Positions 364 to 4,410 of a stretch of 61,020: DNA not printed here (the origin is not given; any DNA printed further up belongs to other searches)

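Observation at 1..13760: VirB-type T4SS operon in which the VirB5-VirB7 interval is replaced by six secreted coiled-coil proteins and no VirB6 is visible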

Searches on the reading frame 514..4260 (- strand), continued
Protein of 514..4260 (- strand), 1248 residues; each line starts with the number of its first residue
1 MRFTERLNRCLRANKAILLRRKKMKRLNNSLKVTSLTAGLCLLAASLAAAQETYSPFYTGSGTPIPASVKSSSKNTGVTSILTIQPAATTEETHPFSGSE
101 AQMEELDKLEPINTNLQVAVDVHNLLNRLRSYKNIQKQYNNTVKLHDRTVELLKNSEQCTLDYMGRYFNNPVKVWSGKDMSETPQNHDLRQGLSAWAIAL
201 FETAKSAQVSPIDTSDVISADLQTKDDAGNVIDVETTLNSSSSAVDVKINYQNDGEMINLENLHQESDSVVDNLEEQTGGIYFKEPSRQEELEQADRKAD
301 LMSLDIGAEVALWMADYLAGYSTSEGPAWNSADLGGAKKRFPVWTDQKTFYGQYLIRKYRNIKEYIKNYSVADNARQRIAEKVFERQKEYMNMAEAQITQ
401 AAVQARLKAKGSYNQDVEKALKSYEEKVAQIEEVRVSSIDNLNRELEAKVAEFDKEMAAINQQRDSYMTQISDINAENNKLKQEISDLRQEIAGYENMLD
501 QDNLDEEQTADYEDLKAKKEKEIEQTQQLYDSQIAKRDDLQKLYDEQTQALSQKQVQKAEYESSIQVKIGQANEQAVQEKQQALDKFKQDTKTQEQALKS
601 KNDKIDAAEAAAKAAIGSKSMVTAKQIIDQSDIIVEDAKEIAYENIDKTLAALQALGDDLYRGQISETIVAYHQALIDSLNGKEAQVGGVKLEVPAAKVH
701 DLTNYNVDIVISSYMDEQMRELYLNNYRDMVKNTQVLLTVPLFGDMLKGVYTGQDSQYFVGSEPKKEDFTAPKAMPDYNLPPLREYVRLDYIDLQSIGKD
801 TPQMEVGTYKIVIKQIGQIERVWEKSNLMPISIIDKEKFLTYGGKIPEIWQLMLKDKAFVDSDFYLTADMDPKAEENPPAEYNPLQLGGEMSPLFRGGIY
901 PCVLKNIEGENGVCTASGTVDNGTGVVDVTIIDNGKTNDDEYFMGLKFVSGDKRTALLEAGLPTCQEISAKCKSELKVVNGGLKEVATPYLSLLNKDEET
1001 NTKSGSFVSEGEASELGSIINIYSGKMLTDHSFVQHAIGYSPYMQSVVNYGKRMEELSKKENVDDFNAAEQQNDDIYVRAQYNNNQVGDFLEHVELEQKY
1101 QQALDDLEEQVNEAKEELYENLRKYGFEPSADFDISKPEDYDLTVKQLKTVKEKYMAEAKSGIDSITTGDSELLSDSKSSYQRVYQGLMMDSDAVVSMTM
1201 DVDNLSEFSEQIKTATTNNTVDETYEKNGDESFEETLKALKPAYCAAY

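Call 61: fold_search(model_id=the predicted structure, library=pdb)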
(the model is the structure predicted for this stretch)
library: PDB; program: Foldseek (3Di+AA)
matches with E <= 10: 273; with E <= 0.001: 0
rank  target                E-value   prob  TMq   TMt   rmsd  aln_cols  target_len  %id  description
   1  7nyw_B                2.2e-02  0.21  0.06  0.07  39.8       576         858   12  Cryo-EM structure of the MukBEF-MatP-DNA head module (released 2021-07-07)
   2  7zr1_C                5.9e-02  0.23  0.06  0.09  50.7       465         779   14  Chaetomium thermophilum Mre11-Rad50-Nbs1 complex bound to ATPyS (composite structure) (released 2023-01-11)
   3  4mu6                  1.7e-01  0.77  0.09  0.28  15.3       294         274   11  Crystal Structure of the N-terminal domain of Effector Protein LegC3 from Legionella pneumophila (released 2013-12-11)
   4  9a69_B                1.7e-01  0.60  0.11  0.17  65.8       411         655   12  Integrative model of MCPB-MCPC by crosslinking MS and deep learning (released 2024-09-18)
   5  7zr1_D                1.8e-01  0.28  0.10  0.13  69.4       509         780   13  Chaetomium thermophilum Mre11-Rad50-Nbs1 complex bound to ATPyS (composite structure) (released 2023-01-11)
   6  8glv_DA               1.9e-01  0.30  0.08  0.03  39.8       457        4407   12  96-nm repeat unit of doublet microtubules from Chlamydomonas reinhardtii flagella (released 2023-05-31)
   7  9y6s_6z               2.6e-01  0.16  0.07  0.03  44.6       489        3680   12  96-nm repeat of the Leishmania tarentolae doublet microtubule (released 2025-12-17)
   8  5xg2                  3.9e-01  0.99  0.12  0.50  10.9       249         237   11  Crystal structure of a coiled-coil segment (residues 345-468 and 694-814) of Pyrococcus yayanosii Smc (released 2017-06-07)
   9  9e5c_6c               3.9e-01  0.20  0.08  0.03  33.9       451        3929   12  Cryo-EM structure of 96 nm repeat of microtubule doublet from T. brucei flagellum (released 2025-03-12)
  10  9a65_B                4.4e-01  0.25  0.08  0.13  64.1       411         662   13  Integrative model of YVAQ-MCPB by crosslinking MS and deep learning (released 2024-09-18)
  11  8i4v_A                5.1e-01  0.69  0.11  0.31  13.8       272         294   10  Cryo-EM structure of 5-subunit Smc5/6 arm region (released 2024-06-26)
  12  8glv_Kg               5.3e-01  0.33  0.10  0.04  48.4       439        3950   11  96-nm repeat unit of doublet microtubules from Chlamydomonas reinhardtii flagella (released 2023-05-31)
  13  2ch7_B                5.6e-01  0.30  0.08  0.24  26.1       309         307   13  Crystal structure of the cytoplasmic domain of a bacterial chemoreceptor from Thermotoga maritima (released 2006-04-18)
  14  8i4v_B                5.8e-01  0.51  0.10  0.29  13.1       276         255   12  Cryo-EM structure of 5-subunit Smc5/6 arm region (released 2024-06-26)
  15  8glv_DB               6.1e-01  0.33  0.11  0.04  31.0       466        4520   10  96-nm repeat unit of doublet microtubules from Chlamydomonas reinhardtii flagella (released 2023-05-31)
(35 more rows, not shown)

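Call 93: search_protein_families(library=ncbifam, proteins=[window:514-4191:-, L003:14600-14791:+, L003:14808-15545:+, L003:15565-17274:+, L006:6266-9997:+, L006:10001-15049:+, L006:15062-16030:+, L003:13707-14459:+], max_evalue=0.001)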
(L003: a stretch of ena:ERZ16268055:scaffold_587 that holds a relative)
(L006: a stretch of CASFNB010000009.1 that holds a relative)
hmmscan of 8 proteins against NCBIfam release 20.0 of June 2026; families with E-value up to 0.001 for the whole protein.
window:514-4191:- (1225 aa): 0 families

L003:14600-14791:+ (63 aa): 0 families

L003:14808-15545:+ (245 aa): 1 family
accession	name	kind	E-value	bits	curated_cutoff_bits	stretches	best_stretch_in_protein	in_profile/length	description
NF010439.0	PRK13865.1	equivalog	2.5e-14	53.4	188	1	48-239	36-224/237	type IV secretion system protein VirB8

L003:15565-17274:+ (569 aa): 1 family
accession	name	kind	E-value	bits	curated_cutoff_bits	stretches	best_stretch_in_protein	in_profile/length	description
TIGR02781.1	VirB9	equivalog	5.2e-08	32.8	217.7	0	248-325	171-243/248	P-type conjugative transfer protein VirB9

L006:6266-9997:+ (1243 aa): 3 families
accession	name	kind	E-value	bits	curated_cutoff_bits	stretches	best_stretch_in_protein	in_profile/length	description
TIGR01643.1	YD_repeat_2x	repeat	2.2e-13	50.1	15.8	0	278-311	2-39/42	YD repeat-containing protein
NF012200.0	choice_anch_D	domain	9.6e-05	22.9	45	1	92-175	18-101/108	choice-of-anchor D domain-containing protein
NF045527.1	LegT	equivalog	0.00046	18.7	1200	1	131-181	48-98/776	Dot/Icm T4SS effector LegT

L006:10001-15049:+ (1682 aa): 4 families
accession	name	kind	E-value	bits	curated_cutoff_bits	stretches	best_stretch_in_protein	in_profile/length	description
NF038092.1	T4SS_ComB10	equivalog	3.4e-32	111.6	300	1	1356-1560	15-216/225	DNA type IV secretion system protein ComB10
NF038091.1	T4SS_VirB10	equivalog_domain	3.3e-31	108.4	220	1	1361-1556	7-192/197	type IV secretion system protein VirB10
TIGR01643.1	YD_repeat_2x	repeat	5.6e-05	23.5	15.8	0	561-586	5-30/42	YD repeat-containing protein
NF010429.0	PRK13855.1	equivalog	0.00011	21.6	374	1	1369-1487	186-299/377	type IV secretion system protein VirB10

L006:15062-16030:+ (322 aa): 19 families
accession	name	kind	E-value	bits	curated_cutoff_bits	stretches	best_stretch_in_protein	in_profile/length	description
TIGR02788.1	VirB11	equivalog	9.6e-42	143.1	249.95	1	16-321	1-306/308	P-type DNA transfer ATPase VirB11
NF010475.0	PRK13900.1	equivalog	1.2e-34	119.8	389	1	2-321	4-322/333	type IV secretion system ATPase VirB11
NF010425.0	PRK13851.1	equivalog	4.5e-24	85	461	1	6-284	7-284/344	type IV secretion system protein VirB11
TIGR02782.1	TrbB_P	equivalog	2.4e-21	76.3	304.55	1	155-321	128-290/303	P-type conjugative transfer ATPase TrbB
TIGR03819.1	heli_sec_ATPase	hypoth_equivalog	1.8e-20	73.4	373.15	1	161-274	176-291/340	TadA family conjugal transfer-associated ATPase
NF058587.1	archaellum_moto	equivalog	7e-20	71.2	550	1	79-273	211-386/527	archaellum flagellar ATPase motor FlaI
NF010469.0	PRK13894.1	subfamily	2.8e-14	53.2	508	1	154-321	140-304/320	conjugal transfer ATPase TrbB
NF053672.1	bindosome_BasE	exception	1.5e-13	50.3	1000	1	167-272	274-380/512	bindosome assembly system ATPase subunit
NF041000.1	ATPase_ComGA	equivalog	1.7e-13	50.2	300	1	164-280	129-242/267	competence type IV pilus ATPase ComGA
NF010407.0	PRK13833.1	subfamily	4.1e-12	46.2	499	1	162-321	143-297/323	conjugal transfer protein TrbB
TIGR01420.1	pilT_fam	subfamily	1.5e-10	40.8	319.1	1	159-304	119-259/343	PilT/PilU family type 4a pilus ATPase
TIGR02533.1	type_II_gspE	equivalog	1.4e-09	37.2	630.25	1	165-282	245-358/486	type II secretion system ATPase GspE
NF053534.1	T4PilAsmATPsTfpB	equivalog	7.4e-08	31.2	850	1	164-273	337-442/584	type IV pilus assembly ATPase TfpB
TIGR02538.1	type_IV_pilB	equivalog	1.6e-07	30.4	675.65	1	165-276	318-425/564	type IV-A pilus assembly ATPase PilB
TIGR02525.1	plasmid_TraJ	equivalog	1.9e-07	30.4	368.3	1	140-307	129-292/372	plasmid transfer ATPase TraJ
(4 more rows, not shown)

L003:13707-14459:+ (250 aa): 0 families

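Call 98: fold_search(model_id=the predicted structure, library=viral)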
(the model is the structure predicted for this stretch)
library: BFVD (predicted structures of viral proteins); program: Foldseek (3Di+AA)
matches with E <= 10: 373; with E <= 0.001: 1
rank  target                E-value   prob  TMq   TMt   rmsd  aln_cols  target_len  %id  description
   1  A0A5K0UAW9            3.3e-04  0.66  0.07  0.06  45.2       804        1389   11  DNA repair exonuclease [Yasminevirus sp. GU-2018]
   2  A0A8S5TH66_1          1.6e-03  0.90  0.09  0.13  40.3       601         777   11  Tail tape measure [Siphoviridae sp. ctTfn5]
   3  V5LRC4                1.7e-03  0.99  0.12  0.25  80.6       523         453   12  (no name in the UniProt tables at hand)
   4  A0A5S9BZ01            2.4e-03  0.96  0.11  0.10  51.7       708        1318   12  DNA repair exonuclease [Tenacibaculum phage PTm1]
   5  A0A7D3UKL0            3.5e-03  1.00  0.12  0.18  33.7       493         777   13  (no name in the UniProt tables at hand)
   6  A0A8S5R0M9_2          3.5e-03  0.82  0.08  0.11  57.0       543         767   16  Chromosome segregation ATPase [Siphoviridae sp. ctyvQ1]
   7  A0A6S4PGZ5            5.6e-03  0.57  0.08  0.14  49.0       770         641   10  T10G3.5 [uncultured phage_MedDCM-OCT-S39-C11]
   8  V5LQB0                5.8e-03  0.63  0.09  0.13  49.5       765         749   12  (no name in the UniProt tables at hand)
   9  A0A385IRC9            7.3e-03  0.84  0.08  0.10  44.3       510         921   13  (no name in the UniProt tables at hand)
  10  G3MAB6                7.9e-03  0.87  0.09  0.14  57.8       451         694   15  Gp375 [Bacillus phage G]
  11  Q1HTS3                9.1e-03  1.00  0.13  0.27  59.8       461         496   14  F3L [Squirrelpox virus]
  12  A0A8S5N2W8            9.1e-03  0.69  0.08  0.13  27.5       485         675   14  Chromosome partition protein [Siphoviridae sp. ctv0N24]
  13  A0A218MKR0            9.5e-03  0.87  0.09  0.14  62.9       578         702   11  Putative recombination nuclease [uncultured virus]
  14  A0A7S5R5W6            1.1e-02  1.00  0.11  0.13  38.4       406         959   12  (no name in the UniProt tables at hand)
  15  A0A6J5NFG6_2          1.2e-02  0.63  0.09  0.08  52.6       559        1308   13  Phage tail tape measure protein [uncultured Caudovirales phage]
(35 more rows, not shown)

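Call 101: find_encoding_contigs(protein=P0017, flank=10000, max_places=2)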
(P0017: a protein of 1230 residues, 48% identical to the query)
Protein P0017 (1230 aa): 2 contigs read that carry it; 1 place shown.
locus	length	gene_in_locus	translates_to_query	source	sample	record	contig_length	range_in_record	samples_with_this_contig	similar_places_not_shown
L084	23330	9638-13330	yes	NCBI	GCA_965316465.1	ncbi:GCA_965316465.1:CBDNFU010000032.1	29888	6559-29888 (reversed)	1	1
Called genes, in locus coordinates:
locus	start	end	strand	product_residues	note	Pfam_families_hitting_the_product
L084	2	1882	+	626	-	?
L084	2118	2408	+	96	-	-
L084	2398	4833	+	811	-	PF27097:VirB4_TrbE_N (faint), PF03135:CagE_TrbE_VirB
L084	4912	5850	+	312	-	-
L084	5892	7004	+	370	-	-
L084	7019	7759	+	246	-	-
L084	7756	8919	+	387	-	-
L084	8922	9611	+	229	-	-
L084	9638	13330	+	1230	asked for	-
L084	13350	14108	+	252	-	PF04335:VirB8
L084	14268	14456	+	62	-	-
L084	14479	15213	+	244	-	PF04335:VirB8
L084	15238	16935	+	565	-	PF03524:CagX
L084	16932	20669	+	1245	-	-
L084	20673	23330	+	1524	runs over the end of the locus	PF12396:DUF3659 (faint), PF21784:Bflower (faint), PF21785:Bflower_2, PF03743:TrbI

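Call 102: find_encoding_contigs(protein=P0018, flank=10000, max_places=2)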
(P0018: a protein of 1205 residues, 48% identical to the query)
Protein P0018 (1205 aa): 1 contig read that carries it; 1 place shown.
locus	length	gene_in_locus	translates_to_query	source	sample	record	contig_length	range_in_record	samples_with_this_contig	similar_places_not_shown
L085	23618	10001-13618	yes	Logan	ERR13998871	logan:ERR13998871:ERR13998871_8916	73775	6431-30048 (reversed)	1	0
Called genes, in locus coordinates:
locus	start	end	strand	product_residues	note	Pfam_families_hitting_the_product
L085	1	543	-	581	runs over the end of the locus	-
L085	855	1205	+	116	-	PF04956:TrbC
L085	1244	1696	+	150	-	-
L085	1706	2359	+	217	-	PF04956:TrbC (weak)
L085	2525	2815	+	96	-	-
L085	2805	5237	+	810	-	PF27097:VirB4_TrbE_N (faint), PF03135:CagE_TrbE_VirB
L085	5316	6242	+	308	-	-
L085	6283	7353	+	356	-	-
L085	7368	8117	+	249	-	-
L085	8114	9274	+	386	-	-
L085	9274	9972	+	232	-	-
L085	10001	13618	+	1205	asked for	-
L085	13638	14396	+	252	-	PF04335:VirB8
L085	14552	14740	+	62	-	-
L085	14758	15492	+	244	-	PF04335:VirB8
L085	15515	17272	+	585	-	PF03524:CagX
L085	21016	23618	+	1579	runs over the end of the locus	PF12396:DUF3659 (faint), PF21784:Bflower (faint), PF21785:Bflower_2, PF03743:TrbI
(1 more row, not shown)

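Call 103: find_encoding_contigs(protein=P0013, flank=10000, max_places=2)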
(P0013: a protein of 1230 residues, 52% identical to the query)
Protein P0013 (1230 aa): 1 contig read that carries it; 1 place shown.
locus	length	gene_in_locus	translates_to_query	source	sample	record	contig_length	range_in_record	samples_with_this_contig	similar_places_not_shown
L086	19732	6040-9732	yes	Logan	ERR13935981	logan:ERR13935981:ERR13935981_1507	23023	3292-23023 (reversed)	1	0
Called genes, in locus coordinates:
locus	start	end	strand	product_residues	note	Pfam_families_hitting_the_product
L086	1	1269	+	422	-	?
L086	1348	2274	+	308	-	-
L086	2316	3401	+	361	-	-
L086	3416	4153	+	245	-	-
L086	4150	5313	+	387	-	PF07888:CALCOCO1 (weak)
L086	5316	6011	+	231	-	-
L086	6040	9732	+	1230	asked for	-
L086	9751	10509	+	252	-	PF04335:VirB8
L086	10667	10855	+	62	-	-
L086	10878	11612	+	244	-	PF04335:VirB8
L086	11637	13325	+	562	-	PF03524:CagX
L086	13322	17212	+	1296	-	-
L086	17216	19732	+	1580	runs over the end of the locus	PF12396:DUF3659 (faint), PF21784:Bflower (faint), PF21785:Bflower_2, PF03743:TrbI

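Call 104: find_encoding_contigs(protein=P0029, flank=10000, max_places=2)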
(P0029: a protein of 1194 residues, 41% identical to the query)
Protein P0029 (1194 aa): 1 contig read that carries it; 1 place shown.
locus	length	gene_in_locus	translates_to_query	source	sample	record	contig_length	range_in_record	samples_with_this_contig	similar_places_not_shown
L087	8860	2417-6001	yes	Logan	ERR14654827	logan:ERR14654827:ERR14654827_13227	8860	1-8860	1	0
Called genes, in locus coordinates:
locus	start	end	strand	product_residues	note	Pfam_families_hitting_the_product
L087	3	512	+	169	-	?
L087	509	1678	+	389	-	-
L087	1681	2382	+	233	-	-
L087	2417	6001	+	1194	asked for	-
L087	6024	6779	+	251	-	PF04335:VirB8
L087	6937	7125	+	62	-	-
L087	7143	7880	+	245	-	PF04335:VirB8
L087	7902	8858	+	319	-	?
